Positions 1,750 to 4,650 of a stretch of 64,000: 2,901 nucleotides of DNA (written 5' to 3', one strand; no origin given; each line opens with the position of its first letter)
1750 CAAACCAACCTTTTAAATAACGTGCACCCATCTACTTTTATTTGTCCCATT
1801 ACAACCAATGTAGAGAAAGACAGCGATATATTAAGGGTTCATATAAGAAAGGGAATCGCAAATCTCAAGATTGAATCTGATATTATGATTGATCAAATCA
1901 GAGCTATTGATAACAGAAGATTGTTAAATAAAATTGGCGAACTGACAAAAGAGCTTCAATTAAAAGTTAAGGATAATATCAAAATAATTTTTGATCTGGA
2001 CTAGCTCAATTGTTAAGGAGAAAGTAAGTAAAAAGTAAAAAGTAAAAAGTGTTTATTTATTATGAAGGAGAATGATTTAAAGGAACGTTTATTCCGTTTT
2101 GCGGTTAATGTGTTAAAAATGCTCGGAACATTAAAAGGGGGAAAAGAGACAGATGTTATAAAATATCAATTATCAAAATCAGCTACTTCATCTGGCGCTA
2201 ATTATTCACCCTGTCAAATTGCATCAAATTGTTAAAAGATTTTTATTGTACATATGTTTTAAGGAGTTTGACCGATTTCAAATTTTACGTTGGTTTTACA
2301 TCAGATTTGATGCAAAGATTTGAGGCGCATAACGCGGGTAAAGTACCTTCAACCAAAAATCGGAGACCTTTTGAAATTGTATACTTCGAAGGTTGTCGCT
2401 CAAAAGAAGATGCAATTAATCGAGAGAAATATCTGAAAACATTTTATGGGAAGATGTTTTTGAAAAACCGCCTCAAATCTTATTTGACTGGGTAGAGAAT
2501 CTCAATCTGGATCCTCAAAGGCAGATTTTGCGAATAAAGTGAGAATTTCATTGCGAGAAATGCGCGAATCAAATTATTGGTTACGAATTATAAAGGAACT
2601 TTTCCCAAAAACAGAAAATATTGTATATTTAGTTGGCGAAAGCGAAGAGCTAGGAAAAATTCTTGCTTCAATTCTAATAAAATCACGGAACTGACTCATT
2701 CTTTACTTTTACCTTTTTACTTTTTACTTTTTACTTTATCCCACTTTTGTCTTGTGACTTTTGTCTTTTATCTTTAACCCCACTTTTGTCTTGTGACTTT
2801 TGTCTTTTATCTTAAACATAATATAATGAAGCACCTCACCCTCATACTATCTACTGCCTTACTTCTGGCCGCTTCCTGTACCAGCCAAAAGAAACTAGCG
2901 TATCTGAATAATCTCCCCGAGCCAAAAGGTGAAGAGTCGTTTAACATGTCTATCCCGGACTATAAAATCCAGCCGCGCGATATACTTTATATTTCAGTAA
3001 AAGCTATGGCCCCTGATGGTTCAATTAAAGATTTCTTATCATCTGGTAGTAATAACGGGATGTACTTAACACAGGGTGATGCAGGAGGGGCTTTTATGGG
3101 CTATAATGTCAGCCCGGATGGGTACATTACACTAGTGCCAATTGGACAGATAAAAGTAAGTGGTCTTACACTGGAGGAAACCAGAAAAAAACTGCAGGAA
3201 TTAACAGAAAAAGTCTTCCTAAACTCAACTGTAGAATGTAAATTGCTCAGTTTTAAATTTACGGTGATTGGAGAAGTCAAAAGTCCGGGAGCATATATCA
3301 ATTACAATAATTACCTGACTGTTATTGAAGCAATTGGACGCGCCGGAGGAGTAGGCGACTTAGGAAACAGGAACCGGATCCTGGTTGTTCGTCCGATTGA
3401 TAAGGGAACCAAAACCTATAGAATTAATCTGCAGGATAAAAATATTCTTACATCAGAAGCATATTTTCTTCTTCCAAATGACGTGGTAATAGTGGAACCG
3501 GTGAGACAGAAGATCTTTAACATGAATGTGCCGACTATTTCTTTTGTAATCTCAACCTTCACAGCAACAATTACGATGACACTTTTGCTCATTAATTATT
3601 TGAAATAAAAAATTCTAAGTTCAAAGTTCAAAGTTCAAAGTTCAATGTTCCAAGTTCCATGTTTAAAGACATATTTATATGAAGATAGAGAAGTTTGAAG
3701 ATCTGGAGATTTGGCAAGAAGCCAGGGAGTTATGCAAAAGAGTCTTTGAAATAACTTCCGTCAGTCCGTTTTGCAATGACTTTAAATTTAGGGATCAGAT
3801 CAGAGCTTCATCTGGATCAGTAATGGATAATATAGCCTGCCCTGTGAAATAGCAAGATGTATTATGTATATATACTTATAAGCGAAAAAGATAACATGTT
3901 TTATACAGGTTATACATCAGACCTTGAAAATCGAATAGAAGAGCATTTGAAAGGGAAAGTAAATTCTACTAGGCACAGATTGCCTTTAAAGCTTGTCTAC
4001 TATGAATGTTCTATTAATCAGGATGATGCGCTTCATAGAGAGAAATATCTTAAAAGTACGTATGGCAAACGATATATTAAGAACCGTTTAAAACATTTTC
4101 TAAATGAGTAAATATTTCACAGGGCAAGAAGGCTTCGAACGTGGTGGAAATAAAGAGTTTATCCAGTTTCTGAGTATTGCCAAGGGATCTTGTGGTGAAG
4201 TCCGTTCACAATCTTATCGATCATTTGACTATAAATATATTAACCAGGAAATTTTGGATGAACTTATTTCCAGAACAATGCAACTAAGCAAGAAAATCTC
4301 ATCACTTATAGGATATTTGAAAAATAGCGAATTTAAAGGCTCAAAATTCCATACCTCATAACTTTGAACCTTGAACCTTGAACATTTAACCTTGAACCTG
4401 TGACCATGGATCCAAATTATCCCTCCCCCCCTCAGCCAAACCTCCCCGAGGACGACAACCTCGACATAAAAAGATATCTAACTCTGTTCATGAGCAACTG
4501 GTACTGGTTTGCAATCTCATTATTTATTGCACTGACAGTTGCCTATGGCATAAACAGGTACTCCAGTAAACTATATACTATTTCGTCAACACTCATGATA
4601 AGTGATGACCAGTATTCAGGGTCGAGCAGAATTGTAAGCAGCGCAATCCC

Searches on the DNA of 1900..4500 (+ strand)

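Call 58: search_rna_families(sources=[L020, L030, L032, L033, L036, L040, L042, L050, L052, L053, L061, L062, L063, L066, L067, L070, L074, L081, L013, L025], threshold=gathering)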
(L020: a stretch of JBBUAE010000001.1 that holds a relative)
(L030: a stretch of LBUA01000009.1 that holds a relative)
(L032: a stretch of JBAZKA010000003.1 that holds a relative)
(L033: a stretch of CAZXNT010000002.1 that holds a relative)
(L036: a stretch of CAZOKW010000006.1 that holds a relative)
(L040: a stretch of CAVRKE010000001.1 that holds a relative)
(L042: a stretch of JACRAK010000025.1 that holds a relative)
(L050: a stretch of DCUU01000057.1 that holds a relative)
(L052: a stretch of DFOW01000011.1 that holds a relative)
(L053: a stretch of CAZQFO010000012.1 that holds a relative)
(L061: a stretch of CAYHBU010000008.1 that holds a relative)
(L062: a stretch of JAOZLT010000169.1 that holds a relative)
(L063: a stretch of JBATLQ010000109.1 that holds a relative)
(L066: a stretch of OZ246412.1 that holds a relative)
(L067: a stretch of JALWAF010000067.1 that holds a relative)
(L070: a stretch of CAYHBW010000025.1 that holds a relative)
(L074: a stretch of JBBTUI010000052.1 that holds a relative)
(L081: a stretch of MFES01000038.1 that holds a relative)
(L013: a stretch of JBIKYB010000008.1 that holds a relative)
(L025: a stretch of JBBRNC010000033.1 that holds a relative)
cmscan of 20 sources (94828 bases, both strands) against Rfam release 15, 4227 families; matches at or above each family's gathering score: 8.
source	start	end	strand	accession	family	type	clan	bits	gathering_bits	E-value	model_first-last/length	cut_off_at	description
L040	3649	3720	+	RF00005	tRNA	Gene; tRNA;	CL00001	72.6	29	9e-14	1-71/71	no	tRNA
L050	1185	1259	+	RF00005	tRNA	Gene; tRNA;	CL00001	63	29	4e-11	1-71/71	no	tRNA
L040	2314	2386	+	RF00005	tRNA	Gene; tRNA;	CL00001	62.1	29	6.8e-11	1-71/71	no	tRNA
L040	4011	4082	+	RF00005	tRNA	Gene; tRNA;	CL00001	61.5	29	9.8e-11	1-71/71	no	tRNA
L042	4983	5053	+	RF00005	tRNA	Gene; tRNA;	CL00001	58.1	29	8.8e-10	1-71/71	no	tRNA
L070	764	845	+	RF00005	tRNA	Gene; tRNA;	CL00001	56.7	29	2.1e-09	1-71/71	no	tRNA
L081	640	711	+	RF00005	tRNA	Gene; tRNA;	CL00001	50.5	29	1.1e-07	1-71/71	no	tRNA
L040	3854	3938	+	RF00005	tRNA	Gene; tRNA;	CL00001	49.4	29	2.2e-07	1-71/71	no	tRNA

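Call 59: search_rna_families(source=window, start=1900, end=4500, threshold=evalue, max_evalue=1)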
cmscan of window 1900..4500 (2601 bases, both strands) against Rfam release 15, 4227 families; matches with E-value up to 1: 1.
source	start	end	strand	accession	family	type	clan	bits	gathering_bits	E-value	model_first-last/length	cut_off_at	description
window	2152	2289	-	RF02111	IS009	Gene;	-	17.3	117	0.38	1-199/199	no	IS009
